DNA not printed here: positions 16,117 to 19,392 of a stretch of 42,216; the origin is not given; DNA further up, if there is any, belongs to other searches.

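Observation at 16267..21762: Single 1831-aa polypeptide wiring an external vWA domain and a PD40 propeller to a cytoplasmic tubulin-like GTPase through four TM helices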

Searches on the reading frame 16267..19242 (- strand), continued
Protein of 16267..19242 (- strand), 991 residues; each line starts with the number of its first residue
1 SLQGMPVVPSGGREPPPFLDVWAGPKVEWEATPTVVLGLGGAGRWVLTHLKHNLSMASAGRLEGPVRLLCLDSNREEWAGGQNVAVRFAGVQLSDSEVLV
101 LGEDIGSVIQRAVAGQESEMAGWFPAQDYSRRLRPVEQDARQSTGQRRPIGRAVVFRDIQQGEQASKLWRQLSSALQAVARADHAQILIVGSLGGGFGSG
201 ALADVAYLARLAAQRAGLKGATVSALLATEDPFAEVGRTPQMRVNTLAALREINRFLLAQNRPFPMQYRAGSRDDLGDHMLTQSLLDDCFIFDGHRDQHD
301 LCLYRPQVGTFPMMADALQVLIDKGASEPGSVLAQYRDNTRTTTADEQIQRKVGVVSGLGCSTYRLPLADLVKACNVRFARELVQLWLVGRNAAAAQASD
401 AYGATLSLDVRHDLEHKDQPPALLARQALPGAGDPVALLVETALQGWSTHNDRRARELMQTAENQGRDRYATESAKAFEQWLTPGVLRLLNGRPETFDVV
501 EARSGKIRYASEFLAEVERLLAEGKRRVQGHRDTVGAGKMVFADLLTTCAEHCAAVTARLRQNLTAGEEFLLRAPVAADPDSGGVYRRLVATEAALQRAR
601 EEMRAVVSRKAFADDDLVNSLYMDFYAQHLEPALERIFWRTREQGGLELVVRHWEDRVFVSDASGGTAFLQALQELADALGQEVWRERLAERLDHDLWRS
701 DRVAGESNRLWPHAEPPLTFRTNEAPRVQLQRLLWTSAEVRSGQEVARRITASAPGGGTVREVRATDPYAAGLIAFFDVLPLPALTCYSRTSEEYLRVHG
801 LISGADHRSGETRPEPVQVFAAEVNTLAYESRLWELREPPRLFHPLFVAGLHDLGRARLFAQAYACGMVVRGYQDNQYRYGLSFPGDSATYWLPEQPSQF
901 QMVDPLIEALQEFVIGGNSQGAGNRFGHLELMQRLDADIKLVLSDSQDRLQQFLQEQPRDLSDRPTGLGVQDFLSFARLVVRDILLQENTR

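Call 48: fold_search(model_id=the predicted structure, library=pdb)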
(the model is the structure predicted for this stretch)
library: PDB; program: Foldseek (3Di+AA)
matches with E <= 10: 602; with E <= 0.001: 4
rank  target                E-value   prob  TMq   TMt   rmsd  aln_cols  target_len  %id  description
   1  4b45_A                1.1e-04  1.00  0.18  0.45  10.2       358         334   14  CetZ2 from Haloferax volcanii - GTPgS bound protofilament (released 2013-08-14)
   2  3zid_A                5.4e-04  1.00  0.19  0.46   6.6       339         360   13  CetZ from Methanosaeta thermophila strain DSM 6194 (released 2013-08-14)
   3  7ojc                  6.4e-04  1.00  0.14  0.38  11.3       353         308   14  SaFtsZ(Q48A) complexed with GDP (released 2022-03-02)
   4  6rvn                  9.5e-04  1.00  0.13  0.37  11.6       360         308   14  aFtsz-GDP-Wat (released 2020-02-19)
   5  4dxd                  1.1e-03  1.00  0.14  0.41  11.2       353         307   14  Staphylococcal Aureus FtsZ in complex with 723 (released 2012-05-23)
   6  2xka_B                1.1e-03  1.00  0.16  0.35  11.1       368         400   15  Crystal structure of a GTPyS-form protofilament of Bacillus thuringiensis serovar israelensis TubZ (released 2010-11-10)
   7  5h5h                  1.2e-03  1.00  0.14  0.40  11.1       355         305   12  Staphylococcus aureus FtsZ-GDP R29A mutant in T state (released 2017-05-24)
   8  7ohk                  1.2e-03  1.00  0.13  0.36  11.7       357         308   14  SaFtsZ complexed with GDP, BeF3- and Mg2+ (released 2022-03-02)
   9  2xkb_J                1.3e-03  1.00  0.15  0.33  11.8       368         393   14  Crystal structure of GDP-form protofilaments of Bacillus thuringiensis serovar israelensis TubZ (released 2010-11-10)
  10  1w5e_B                1.3e-03  1.00  0.17  0.43   6.7       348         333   15  FtsZ W319Y mutant, P1 (M. jannaschii) (released 2004-12-01)
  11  1ofu_A                1.3e-03  1.00  0.14  0.40  11.2       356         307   14  Crystal structure of SulA:FtsZ from Pseudomonas aeruginosa (released 2003-06-19)
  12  1fsz                  1.5e-03  1.00  0.17  0.46   6.2       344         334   13  CRYSTAL STRUCTURE OF THE CELL-DIVISION PROTEIN FTSZ AT 2.8A RESOLUTION (released 1998-06-24)
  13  5v68_E                1.5e-03  1.00  0.15  0.44   8.8       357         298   14  Crystal structure of cell division protein FtsZ from Mycobacterium tuberculosis bounded via the T9 loop (released 2017-03-29)
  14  6kvq                  1.5e-03  1.00  0.13  0.37  12.8       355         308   14  S. aureus FtsZ in complex with BOFP (compound 3) (released 2020-01-15)
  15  2xkb_A                1.7e-03  1.00  0.15  0.32  11.7       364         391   14  Crystal structure of GDP-form protofilaments of Bacillus thuringiensis serovar israelensis TubZ (released 2010-11-10)
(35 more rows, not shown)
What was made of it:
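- All 50 top Foldseek PDB hits are FtsZ, CetZ, TubZ or tubulin, aligned over the full FtsZ length (call 48). Foldseek TM-scores are modest (0.45-0.49) with high rmsd (call 48). TM-scores to FtsZ are modest (call 48). Foldseek aligns 340-360 columns, which is the whole two-domain FtsZ body (call 48).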
